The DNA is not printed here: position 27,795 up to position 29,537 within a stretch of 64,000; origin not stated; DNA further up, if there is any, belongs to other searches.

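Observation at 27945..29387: HldC-like nucleotidyltransferase fused to an IMPase-family phosphatase, beside a GT9 domain, in an apparently LPS-less cell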

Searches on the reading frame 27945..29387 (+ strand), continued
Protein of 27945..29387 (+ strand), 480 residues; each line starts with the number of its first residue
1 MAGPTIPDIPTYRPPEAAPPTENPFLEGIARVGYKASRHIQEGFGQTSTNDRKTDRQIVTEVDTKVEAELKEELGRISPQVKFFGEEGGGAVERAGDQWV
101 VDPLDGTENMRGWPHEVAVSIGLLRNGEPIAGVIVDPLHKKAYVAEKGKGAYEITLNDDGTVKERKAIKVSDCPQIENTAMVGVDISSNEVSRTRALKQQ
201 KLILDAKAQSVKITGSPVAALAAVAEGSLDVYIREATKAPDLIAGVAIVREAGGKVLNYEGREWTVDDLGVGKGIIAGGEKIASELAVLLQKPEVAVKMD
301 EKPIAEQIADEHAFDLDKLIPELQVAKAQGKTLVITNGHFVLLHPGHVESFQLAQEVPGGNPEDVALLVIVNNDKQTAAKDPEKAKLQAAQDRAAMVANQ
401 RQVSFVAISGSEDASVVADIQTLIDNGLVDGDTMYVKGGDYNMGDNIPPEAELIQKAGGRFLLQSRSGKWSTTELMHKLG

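Call 18: find_encoding_contigs(protein=P0006, flank=10000, max_places=3)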
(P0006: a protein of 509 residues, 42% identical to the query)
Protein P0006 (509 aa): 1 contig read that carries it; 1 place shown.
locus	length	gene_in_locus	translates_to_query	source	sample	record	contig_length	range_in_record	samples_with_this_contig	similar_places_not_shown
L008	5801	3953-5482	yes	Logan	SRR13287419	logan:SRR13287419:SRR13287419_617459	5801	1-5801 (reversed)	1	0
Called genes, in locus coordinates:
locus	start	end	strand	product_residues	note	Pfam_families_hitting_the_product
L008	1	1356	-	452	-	?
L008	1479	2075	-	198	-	-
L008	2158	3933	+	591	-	PF00515:TPR_1 (faint), PF07719:TPR_2 (faint), PF13181:TPR_8 (faint), PF13428:TPR_14 (faint), PF13432:TPR_16 (faint), PF14559:TPR_19 (weak), PF01075:Glyco_transf_9 (weak)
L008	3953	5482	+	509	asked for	PF00459:Inositol_P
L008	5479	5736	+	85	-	PF00462:Glutaredoxin (weak)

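Call 31: search_protein_families(library=pfam, proteins=[L007:6130-7632:+, L008:3953-5482:+], max_evalue=0.05)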
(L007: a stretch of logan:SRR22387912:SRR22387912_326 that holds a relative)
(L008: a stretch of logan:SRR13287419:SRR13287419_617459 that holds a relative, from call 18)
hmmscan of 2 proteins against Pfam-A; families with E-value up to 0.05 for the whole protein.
L007:6130-7632:+ (500 aa): 1 family
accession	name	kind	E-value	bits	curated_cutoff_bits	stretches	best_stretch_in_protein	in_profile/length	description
PF00459.30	Inositol_P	-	2.3e-43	149.1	27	1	37-272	11-256/271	Inositol monophosphatase family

L008:3953-5482:+ (509 aa): 1 family
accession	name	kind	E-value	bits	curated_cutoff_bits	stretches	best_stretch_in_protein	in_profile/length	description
PF00459.30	Inositol_P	-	1.5e-36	126.8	27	1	34-287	11-254/271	Inositol monophosphatase family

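Call 32: search_protein_families(library=ncbifam, proteins=[L007:6130-7632:+, L008:3953-5482:+, L001:10001-11422:+], max_evalue=0.05)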
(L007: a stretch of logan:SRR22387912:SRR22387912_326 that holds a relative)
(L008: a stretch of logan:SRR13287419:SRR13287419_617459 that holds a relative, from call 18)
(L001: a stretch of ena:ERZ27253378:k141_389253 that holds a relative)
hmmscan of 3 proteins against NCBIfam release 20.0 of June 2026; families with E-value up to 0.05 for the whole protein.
L007:6130-7632:+ (500 aa): 10 families
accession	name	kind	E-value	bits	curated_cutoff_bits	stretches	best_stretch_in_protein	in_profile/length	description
TIGR02067.1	his_9_HisN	equivalog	6.1e-32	111.1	275.15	1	37-278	7-248/252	histidinol-phosphatase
NF008027.1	PRK10757.1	equivalog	1.4e-27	96.3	332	1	39-281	12-257/267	inositol-1-monophosphatase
TIGR01331.1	bisphos_cysQ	equivalog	1e-26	94.1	228.8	1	33-260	3-233/250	3'(2'),5'-bisphosphate nucleotidase CysQ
NF009321.0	PRK12676.1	equivalog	7.4e-24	84.2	264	1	67-261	46-236/264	bifunctional fructose-bisphosphatase/inositol-phosphate phosphatase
NF008182.0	PRK10931.1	equivalog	1.5e-19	70.1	379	1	32-259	2-228/246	3'(2'),5'-bisphosphate nucleotidase CysQ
TIGR02199.1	rfaE_dom_II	equivalog_domain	1.3e-13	51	181.5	1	327-489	3-141/144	D-glycero-beta-D-manno-heptose 1-phosphate adenylyltransferase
NF008454.0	PRK11316.1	equivalog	1.9e-11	43.2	521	1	316-490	321-471/475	bifunctional D-glycero-beta-D-manno-heptose-7-phosphate kinase/D-glycero-beta-D-manno-heptose 1-phosphate adenylyltransferase HldE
NF010678.0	PRK14076.1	equivalog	1.1e-08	34.4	493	1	136-259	134-256/570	bifunctional NADP phosphatase/NAD kinase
TIGR01330.1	bisphos_HAL2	equivalog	1.4e-05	24.1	267.05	1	89-150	125-182/359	3'(2'),5'-bisphosphate nucleotidase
TIGR00125.1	cyt_tran_rel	domain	0.036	14.3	27.7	0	337-362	1-26/65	adenylyltransferase/cytidyltransferase family protein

L008:3953-5482:+ (509 aa): 9 families
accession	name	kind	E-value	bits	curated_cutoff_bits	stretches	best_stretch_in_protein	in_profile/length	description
TIGR02067.1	his_9_HisN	equivalog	6.6e-25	88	275.15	1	32-293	5-246/252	histidinol-phosphatase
TIGR01331.1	bisphos_cysQ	equivalog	5e-23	82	228.8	1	29-277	2-233/250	3'(2'),5'-bisphosphate nucleotidase CysQ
NF009321.0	PRK12676.1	equivalog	1.9e-19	69.8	264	1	114-276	86-234/264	bifunctional fructose-bisphosphatase/inositol-phosphate phosphatase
NF008027.1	PRK10757.1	equivalog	4.6e-16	58.6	332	1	112-293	80-252/267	inositol-1-monophosphatase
NF008182.0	PRK10931.1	equivalog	2.1e-15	56.5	379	1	29-275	2-227/246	3'(2'),5'-bisphosphate nucleotidase CysQ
TIGR02199.1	rfaE_dom_II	equivalog_domain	2.2e-13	50.3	181.5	1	342-496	6-139/144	D-glycero-beta-D-manno-heptose 1-phosphate adenylyltransferase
NF008454.0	PRK11316.1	equivalog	5.2e-11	41.8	521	1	336-498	329-470/475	bifunctional D-glycero-beta-D-manno-heptose-7-phosphate kinase/D-glycero-beta-D-manno-heptose 1-phosphate adenylyltransferase HldE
TIGR01330.1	bisphos_HAL2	equivalog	3.8e-09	35.8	267.05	1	110-276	134-320/359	3'(2'),5'-bisphosphate nucleotidase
NF010678.0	PRK14076.1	equivalog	8.3e-09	34.9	493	1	114-275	85-255/570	bifunctional NADP phosphatase/NAD kinase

L001:10001-11422:+ (473 aa): 10 families
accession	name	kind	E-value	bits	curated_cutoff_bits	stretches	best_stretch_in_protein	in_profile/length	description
NF009321.0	PRK12676.1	equivalog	4e-31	108.1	264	1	54-252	42-238/264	bifunctional fructose-bisphosphatase/inositol-phosphate phosphatase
NF008027.1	PRK10757.1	equivalog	4.2e-31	107.9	332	1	27-274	9-261/267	inositol-1-monophosphatase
TIGR02067.1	his_9_HisN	equivalog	4.6e-31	108.2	275.15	1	28-263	7-244/252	histidinol-phosphatase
TIGR01331.1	bisphos_cysQ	equivalog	3e-28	99.1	228.8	1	25-250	4-234/250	3'(2'),5'-bisphosphate nucleotidase CysQ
NF008182.0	PRK10931.1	equivalog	2.6e-21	75.8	379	1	25-252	4-232/246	3'(2'),5'-bisphosphate nucleotidase CysQ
TIGR02199.1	rfaE_dom_II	equivalog_domain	3.1e-16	59.5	181.5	1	306-467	5-142/144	D-glycero-beta-D-manno-heptose 1-phosphate adenylyltransferase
NF010678.0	PRK14076.1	equivalog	2.2e-13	50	493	1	126-251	133-259/570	bifunctional NADP phosphatase/NAD kinase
NF008454.0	PRK11316.1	equivalog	9.7e-13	47.5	521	1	301-464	329-468/475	bifunctional D-glycero-beta-D-manno-heptose-7-phosphate kinase/D-glycero-beta-D-manno-heptose 1-phosphate adenylyltransferase HldE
TIGR01330.1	bisphos_HAL2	equivalog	5.4e-09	35.3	267.05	1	65-130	110-171/359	3'(2'),5'-bisphosphate nucleotidase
TIGR00125.1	cyt_tran_rel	domain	2.2e-05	24.5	27.7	1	314-379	1-57/65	adenylyltransferase/cytidyltransferase family protein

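Call 52: find_encoding_contigs(protein=P0019, flank=8000, max_places=2)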
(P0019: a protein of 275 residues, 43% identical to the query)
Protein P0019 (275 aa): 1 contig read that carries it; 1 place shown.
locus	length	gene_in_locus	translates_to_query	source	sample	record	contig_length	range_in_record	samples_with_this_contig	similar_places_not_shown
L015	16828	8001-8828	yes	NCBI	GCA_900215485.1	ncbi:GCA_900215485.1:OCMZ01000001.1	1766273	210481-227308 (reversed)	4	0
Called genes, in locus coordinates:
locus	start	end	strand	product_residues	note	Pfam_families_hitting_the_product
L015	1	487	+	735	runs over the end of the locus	PF13328:HD_4, PF04607:RelA_SpoT, PF02824:TGS, PF19296:RelA_AH, PF28438:RelA_RIS, PF13291:ACT_4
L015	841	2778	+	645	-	PF20706:GT4-conflict, PF13439:Glyco_transf_4, PF13579:Glyco_trans_4_4, PF00534:Glycos_transf_1, PF13692:Glyco_trans_1_4, PF13580:SIS_2, PF01380:SIS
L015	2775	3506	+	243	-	PF00106:adh_short, PF08659:KR, PF13561:adh_short_C2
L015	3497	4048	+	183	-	PF08645:PNK3P, PF00702:Hydrolase, PF13419:HAD_2 (weak), PF13242:Hydrolase_like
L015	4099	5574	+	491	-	PF00294:PfkB, PF01467:CTP_transf_like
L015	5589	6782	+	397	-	PF01075:Glyco_transf_9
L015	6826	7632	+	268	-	PF00535:Glycos_transf_2, PF13641:Glyco_tranf_2_3 (weak)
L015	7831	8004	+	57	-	-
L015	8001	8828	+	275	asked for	PF00459:Inositol_P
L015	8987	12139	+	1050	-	-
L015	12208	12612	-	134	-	-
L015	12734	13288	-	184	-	PF02635:DsrE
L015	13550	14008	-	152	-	PF01161:PBP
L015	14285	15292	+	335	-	PF01075:Glyco_transf_9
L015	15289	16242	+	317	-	PF13692:Glyco_trans_1_4, PF00534:Glycos_transf_1, PF13524:Glyco_trans_1_2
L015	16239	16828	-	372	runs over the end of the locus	PF01075:Glyco_transf_9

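Call 53: find_encoding_contigs(protein=P0039, flank=8000, max_places=2)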
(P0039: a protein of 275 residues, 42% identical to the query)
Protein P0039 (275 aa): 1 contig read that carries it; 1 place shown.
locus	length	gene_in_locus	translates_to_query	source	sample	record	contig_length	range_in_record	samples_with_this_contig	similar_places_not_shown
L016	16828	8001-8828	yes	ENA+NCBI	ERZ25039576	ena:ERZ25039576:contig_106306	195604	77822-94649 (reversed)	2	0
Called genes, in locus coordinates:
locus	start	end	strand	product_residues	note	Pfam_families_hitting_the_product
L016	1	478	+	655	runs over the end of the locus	PF13328:HD_4, PF04607:RelA_SpoT, PF02824:TGS, PF19296:RelA_AH, PF28438:RelA_RIS, PF01842:ACT (faint), PF13291:ACT_4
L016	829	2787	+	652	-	PF20706:GT4-conflict, PF13439:Glyco_transf_4, PF13579:Glyco_trans_4_4, PF00534:Glycos_transf_1, PF13692:Glyco_trans_1_4, PF13580:SIS_2, PF01380:SIS (weak)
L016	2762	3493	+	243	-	PF00106:adh_short, PF08659:KR, PF13561:adh_short_C2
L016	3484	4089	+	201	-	PF08645:PNK3P, PF00702:Hydrolase, PF13419:HAD_2 (weak), PF13242:Hydrolase_like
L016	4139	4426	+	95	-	-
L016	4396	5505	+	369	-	PF00294:PfkB, PF01467:CTP_transf_like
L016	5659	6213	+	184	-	-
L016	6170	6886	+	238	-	PF01075:Glyco_transf_9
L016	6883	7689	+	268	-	PF00535:Glycos_transf_2, PF13641:Glyco_tranf_2_3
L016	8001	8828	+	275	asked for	PF00459:Inositol_P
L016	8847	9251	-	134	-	-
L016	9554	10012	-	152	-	PF01161:PBP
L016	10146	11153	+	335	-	PF01075:Glyco_transf_9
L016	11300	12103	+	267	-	PF00534:Glycos_transf_1, PF13692:Glyco_trans_1_4, PF13524:Glyco_trans_1_2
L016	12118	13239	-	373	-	PF01075:Glyco_transf_9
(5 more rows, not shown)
